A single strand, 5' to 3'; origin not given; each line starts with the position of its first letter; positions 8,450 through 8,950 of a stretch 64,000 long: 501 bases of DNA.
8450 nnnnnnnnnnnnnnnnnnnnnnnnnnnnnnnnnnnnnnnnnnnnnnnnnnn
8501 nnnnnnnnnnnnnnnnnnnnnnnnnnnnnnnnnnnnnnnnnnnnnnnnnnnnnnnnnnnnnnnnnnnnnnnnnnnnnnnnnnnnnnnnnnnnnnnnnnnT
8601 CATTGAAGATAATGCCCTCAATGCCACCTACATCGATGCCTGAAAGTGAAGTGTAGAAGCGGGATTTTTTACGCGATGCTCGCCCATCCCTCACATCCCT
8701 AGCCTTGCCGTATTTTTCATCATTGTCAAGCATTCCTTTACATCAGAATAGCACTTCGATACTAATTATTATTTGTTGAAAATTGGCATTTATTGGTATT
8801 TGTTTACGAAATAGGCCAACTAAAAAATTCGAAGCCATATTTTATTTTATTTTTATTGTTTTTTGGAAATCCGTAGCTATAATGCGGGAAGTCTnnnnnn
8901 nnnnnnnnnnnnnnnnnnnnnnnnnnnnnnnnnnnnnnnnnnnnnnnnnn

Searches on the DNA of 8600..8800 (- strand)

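Call 27: search_rna_families(source=window, start=8600, end=8800, threshold=evalue, max_evalue=10)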
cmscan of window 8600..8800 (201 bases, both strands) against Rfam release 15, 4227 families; matches with E-value up to 10: 7.
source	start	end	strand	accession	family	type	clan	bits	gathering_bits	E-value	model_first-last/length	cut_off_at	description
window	8754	8781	+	RF01353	CRISPR-DR44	Gene; CRISPR;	-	16.2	35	5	1-28/28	no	CRISPR RNA direct repeat element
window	8703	8757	+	RF02256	adapt33_2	Gene; lncRNA;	-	15.4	60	4.6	1-71/71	no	Adaptive response 33 conserved region 2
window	8675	8725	-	RF01141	sR18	Gene; snRNA; snoRNA; CD-box;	-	11.9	45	1.7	1-56/56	no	Small nucleolar RNA sR18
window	8734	8800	-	RF00636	NRON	Gene;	-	11.5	50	0.22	299-370/370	5'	ncRNA Repressor of NFAT (nuclear factor of activated T cells)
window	8685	8727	-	RF01306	sR52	Gene; snRNA; snoRNA; CD-box;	-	10.3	50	6.9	1-60/60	no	Small nucleolar RNA sR52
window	8688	8756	+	RF02181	ST7-AS2_1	Gene; lncRNA;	-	10.1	80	8.9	1-72/72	no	ST7 antisense RNA 2 conserved region 1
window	8711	8727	-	RF01133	sR3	Gene; snRNA; snoRNA; CD-box;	-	7.7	41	9.5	1-55/55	no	Small nucleolar RNA sR3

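Call 34: build_rna_model(alignment_id=A2, structure=none)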
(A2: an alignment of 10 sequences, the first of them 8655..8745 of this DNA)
Model R1 built from alignment A2 (10 sequences, 95 columns); structure: none (sequence only).
model positions 91; base pairs 0; branch points 0; effective number of sequences 6.03; information 0.627 bits per position. No base pairs: searches with it score sequence only.

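Call 36: search_with_rna_model(model_id=R1, source=window, max_evalue=10, filters=off)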
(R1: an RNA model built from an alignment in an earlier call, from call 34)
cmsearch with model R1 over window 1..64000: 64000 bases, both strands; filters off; matches with E-value up to 10: 17.
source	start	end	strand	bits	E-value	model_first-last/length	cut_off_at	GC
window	8657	8741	-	71.7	2.7e-21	3-88/91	-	0.47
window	26103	26186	-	68.5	2.8e-20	2-85/91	-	0.49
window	52571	52657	-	61.1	5.7e-18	2-87/91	-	0.48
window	10665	10746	-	52.2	3.3e-15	3-84/91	-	0.43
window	61029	61051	-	10.1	0.044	4-26/91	-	0.3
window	17729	17746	-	8.4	0.16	5-22/91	-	0.33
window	59632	59679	-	8.1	0.19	5-62/91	-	0.42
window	38022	38041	+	7.2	0.36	4-23/91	-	0.3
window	58834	58855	+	6.6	0.58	4-25/91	-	0.36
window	56047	56076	+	5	1.8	4-33/91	-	0.27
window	24412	24440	-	5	1.8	3-32/91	-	0.24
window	1393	1412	-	4.4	2.6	7-26/91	-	0.5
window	59467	59490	-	3.5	5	7-30/91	-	0.17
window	32426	32446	-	3.5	5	4-24/91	-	0.24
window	36756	36776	-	2.7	9.1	5-25/91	-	0.24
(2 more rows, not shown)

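Call 37: search_with_rna_model(model_id=R1, sources=[L001, L002, L003, L005, L008, L012], max_evalue=10, filters=off)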
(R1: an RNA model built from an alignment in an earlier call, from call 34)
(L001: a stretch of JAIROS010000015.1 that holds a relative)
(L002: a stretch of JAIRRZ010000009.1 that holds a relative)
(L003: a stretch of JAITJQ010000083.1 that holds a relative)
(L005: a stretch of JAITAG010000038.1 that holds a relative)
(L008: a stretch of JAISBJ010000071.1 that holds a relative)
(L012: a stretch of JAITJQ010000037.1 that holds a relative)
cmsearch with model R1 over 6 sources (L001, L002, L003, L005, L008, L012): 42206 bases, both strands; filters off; matches with E-value up to 10: 21.
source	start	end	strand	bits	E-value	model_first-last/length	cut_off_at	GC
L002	1291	1374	-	70.2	5.2e-21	4-87/91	-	0.49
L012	1858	1940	+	68.2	2.2e-20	6-89/91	-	0.53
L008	1712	1794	-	67.6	3.6e-20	3-86/91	-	0.48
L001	7517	7595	-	67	5.3e-20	2-81/91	-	0.48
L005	2959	3043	+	66.2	9.6e-20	4-88/91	-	0.54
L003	1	75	+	65.6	1.5e-19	13-88/91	-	0.51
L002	3954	4029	-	22.3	4.8e-06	8-84/91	-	0.41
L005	7012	7042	+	7.5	0.19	4-35/91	-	0.26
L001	3611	3632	+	6.4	0.44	2-23/91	-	0.27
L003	502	523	-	5.1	1.1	16-37/91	-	0.32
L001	5432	5475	+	4.8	1.3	3-54/91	-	0.36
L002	1413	1431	+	4.2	2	3-21/91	-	0.21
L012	6131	6156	-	3.8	2.8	4-29/91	-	0.38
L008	4389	4418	+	2.6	6.3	8-37/91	-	0.43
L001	5831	5855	-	2.5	6.9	58-82/91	-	0.68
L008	1368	1385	+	2.5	7.2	3-20/91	-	0.17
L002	4074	4094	-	2.4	7.3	57-77/91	-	0.67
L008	7892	7921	-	2.4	7.7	24-58/91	-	0.47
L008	4540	4568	+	2.3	8.1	6-34/91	-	0.28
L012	5340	5355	-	2.3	8.4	25-41/91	-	0.44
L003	1453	1475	-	2.2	8.5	36-58/91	-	0.57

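Call 49: search_with_rna_model(model_id=R1, sources=[L015, L016, L017, L018], max_evalue=1, filters=off)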
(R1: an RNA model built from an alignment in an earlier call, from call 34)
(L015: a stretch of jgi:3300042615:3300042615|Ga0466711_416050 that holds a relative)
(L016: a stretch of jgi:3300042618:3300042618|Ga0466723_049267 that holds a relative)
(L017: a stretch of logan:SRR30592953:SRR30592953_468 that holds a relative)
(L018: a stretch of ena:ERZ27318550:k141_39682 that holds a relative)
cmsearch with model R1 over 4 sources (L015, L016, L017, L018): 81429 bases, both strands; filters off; matches with E-value up to 1: 9.
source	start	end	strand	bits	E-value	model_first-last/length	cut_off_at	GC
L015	11577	11657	-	26.9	3.2e-07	4-85/91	-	0.44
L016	11709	11774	-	21.6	1.5e-05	7-72/91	-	0.62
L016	9861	9889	-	11.6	0.019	5-33/91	-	0.21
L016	9711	9740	-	9.4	0.098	4-33/91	-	0.27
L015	9879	9907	-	9.1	0.12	3-31/91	-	0.14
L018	21093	21119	-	8.4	0.2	3-29/91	-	0.22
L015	17375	17392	+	7.7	0.31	5-22/91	-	0.33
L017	21357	21373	+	6.8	0.61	4-20/91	-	0.24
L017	6525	6553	-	6.3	0.91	2-30/91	-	0.14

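Call 59: search_with_rna_model(model_id=R1, sources=[L019, L020, L021, L022], max_evalue=1, filters=off)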
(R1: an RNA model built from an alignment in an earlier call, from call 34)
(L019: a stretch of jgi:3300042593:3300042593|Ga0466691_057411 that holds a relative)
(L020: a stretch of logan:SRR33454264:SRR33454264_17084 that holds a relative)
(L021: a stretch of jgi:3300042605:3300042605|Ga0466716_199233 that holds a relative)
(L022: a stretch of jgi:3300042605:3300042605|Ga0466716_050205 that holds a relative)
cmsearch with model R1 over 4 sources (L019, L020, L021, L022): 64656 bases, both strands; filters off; matches with E-value up to 1: 3.
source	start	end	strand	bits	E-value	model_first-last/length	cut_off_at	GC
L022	1834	1913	-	30.7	1.8e-08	6-86/91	-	0.49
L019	17018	17043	-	12.6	0.0074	4-29/91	-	0.27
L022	121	150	-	9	0.1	4-33/91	-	0.1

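Call 69: search_with_rna_model(model_id=R1, sources=[L023, L024, L025], max_evalue=1, filters=off)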
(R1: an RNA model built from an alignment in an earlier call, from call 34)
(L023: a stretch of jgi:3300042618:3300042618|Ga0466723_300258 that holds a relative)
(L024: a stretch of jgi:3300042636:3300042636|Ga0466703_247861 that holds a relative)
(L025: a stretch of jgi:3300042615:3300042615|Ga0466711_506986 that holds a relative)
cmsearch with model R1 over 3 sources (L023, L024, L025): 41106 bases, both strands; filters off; matches with E-value up to 1: 9.
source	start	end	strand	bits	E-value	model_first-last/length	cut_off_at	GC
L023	2132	2212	-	68.9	1.3e-20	7-88/91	-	0.48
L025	10687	10767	-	38.9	3e-11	4-85/91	-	0.41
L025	4762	4837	-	30.4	1.3e-08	9-84/91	-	0.42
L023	5905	5979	-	24.8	7.3e-07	5-79/91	-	0.45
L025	6417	6445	+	10.6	0.02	2-30/91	-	0.17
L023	12624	12642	-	8.1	0.12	4-22/91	-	0.26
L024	11428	11463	-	7.5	0.18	2-37/91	-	0.22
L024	8526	8544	-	7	0.27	4-22/91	-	0.32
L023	14052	14067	-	5.6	0.75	7-22/91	-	0.38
